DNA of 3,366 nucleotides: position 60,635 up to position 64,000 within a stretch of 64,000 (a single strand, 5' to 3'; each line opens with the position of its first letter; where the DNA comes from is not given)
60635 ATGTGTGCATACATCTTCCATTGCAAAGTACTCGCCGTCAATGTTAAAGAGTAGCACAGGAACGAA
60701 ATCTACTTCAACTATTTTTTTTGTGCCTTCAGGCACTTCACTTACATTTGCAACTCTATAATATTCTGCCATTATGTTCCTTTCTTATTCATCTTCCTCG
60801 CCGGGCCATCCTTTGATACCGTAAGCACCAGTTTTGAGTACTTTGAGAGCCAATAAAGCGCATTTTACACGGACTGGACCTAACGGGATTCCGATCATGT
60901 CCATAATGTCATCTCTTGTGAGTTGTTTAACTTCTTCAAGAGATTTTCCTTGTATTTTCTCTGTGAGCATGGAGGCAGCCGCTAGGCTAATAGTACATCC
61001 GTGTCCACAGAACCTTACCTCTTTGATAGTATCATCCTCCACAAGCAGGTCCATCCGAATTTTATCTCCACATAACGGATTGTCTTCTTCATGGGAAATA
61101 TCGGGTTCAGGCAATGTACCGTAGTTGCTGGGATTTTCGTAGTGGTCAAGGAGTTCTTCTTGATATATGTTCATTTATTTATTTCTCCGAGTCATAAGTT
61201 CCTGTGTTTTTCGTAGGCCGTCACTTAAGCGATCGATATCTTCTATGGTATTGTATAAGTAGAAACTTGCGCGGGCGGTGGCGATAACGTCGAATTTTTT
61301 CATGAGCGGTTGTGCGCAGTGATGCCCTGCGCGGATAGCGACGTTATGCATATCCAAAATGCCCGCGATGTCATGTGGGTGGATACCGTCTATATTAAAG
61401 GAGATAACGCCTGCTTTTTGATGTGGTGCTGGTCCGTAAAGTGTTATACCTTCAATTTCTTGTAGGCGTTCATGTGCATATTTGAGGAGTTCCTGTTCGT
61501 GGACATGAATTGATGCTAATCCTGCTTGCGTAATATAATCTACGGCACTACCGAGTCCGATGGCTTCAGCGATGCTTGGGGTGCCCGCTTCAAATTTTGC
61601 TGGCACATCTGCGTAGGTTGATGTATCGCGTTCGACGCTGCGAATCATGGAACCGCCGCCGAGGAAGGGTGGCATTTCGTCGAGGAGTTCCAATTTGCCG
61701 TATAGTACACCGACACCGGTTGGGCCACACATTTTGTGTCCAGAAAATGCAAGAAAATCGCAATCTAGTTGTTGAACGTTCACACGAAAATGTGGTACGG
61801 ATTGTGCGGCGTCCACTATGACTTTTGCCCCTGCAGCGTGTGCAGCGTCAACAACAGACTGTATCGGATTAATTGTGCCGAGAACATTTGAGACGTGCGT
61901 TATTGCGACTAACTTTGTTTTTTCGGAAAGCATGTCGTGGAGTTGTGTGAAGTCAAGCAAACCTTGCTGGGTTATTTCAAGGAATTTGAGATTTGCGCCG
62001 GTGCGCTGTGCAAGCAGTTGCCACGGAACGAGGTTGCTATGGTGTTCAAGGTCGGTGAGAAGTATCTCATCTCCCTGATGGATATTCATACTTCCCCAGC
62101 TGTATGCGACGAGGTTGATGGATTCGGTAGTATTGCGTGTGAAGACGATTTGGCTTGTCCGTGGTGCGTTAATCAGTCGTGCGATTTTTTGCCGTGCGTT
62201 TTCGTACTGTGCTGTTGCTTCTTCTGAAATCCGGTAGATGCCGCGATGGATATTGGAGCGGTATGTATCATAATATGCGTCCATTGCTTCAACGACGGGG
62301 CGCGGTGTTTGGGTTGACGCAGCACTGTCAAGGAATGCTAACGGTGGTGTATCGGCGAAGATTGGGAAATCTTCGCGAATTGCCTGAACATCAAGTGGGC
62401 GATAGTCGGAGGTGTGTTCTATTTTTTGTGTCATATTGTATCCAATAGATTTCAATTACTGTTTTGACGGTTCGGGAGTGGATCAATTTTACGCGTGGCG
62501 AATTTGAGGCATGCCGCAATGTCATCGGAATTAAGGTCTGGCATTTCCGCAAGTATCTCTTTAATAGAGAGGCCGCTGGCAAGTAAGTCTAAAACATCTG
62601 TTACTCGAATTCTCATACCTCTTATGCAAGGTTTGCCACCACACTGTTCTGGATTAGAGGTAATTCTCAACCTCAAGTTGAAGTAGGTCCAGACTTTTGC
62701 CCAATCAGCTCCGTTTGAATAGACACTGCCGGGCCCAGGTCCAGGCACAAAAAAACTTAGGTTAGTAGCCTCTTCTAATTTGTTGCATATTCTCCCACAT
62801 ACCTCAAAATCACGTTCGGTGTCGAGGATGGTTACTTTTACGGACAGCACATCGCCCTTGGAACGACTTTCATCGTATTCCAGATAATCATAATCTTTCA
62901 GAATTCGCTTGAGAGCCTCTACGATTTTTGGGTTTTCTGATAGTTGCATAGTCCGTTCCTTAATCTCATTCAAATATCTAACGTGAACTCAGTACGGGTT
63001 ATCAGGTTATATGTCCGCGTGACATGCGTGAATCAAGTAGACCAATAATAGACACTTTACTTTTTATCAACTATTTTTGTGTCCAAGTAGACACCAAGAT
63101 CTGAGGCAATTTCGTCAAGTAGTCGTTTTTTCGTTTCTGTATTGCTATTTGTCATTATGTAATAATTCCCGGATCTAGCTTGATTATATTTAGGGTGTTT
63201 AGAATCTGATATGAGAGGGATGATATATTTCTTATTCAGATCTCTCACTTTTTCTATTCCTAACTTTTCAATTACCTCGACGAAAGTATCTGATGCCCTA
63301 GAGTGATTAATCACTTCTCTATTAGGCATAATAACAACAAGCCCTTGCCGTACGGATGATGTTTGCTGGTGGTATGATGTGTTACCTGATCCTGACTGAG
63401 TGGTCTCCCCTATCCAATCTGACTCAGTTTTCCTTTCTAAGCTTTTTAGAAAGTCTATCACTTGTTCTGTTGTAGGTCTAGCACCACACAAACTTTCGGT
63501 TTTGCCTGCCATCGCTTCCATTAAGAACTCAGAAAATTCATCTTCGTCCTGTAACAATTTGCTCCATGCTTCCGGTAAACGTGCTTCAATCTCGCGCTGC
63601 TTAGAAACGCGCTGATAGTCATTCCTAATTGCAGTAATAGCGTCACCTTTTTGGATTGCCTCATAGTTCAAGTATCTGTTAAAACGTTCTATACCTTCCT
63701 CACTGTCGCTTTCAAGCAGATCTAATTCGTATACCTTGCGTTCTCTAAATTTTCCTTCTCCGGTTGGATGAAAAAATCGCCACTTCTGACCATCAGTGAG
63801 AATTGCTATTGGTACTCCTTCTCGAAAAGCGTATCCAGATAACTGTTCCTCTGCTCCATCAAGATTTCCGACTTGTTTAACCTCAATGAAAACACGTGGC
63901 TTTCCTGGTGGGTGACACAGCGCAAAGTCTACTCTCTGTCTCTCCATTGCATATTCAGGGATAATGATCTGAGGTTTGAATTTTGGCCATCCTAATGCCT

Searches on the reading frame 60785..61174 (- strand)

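Call 49: search_protein_families(library=pfam, proteins=[window:60785-61174:-], max_evalue=0.001)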
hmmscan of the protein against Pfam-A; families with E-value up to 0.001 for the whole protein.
window:60785-61174:- (129 aa): 1 family
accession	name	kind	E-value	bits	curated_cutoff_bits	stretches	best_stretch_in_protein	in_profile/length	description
PF01592.21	NifU_N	-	8.9e-30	103.9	22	1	4-118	2-118/127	NifU-like N terminal domain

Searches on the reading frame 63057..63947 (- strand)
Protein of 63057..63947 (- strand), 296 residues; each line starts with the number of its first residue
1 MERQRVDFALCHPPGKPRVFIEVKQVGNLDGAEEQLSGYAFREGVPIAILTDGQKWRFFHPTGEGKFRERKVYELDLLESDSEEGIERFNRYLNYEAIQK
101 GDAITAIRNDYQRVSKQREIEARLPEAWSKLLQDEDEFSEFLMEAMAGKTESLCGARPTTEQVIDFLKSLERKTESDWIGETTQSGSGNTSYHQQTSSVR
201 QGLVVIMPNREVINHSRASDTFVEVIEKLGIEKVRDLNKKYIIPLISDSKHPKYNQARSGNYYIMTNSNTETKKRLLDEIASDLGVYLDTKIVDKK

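Call 28: find_encoding_contigs(protein=window:63057-63947:-, flank=10000, max_places=6)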
Protein window:63057-63947:- (296 aa): 1 contig read that carries it; 1 place shown.
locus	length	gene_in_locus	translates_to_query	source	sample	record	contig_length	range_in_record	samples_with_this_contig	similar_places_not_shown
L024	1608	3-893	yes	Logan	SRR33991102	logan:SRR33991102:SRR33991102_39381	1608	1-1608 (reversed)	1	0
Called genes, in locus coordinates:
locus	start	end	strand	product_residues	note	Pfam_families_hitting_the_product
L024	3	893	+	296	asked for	?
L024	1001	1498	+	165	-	PF04255:DUF433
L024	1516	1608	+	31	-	?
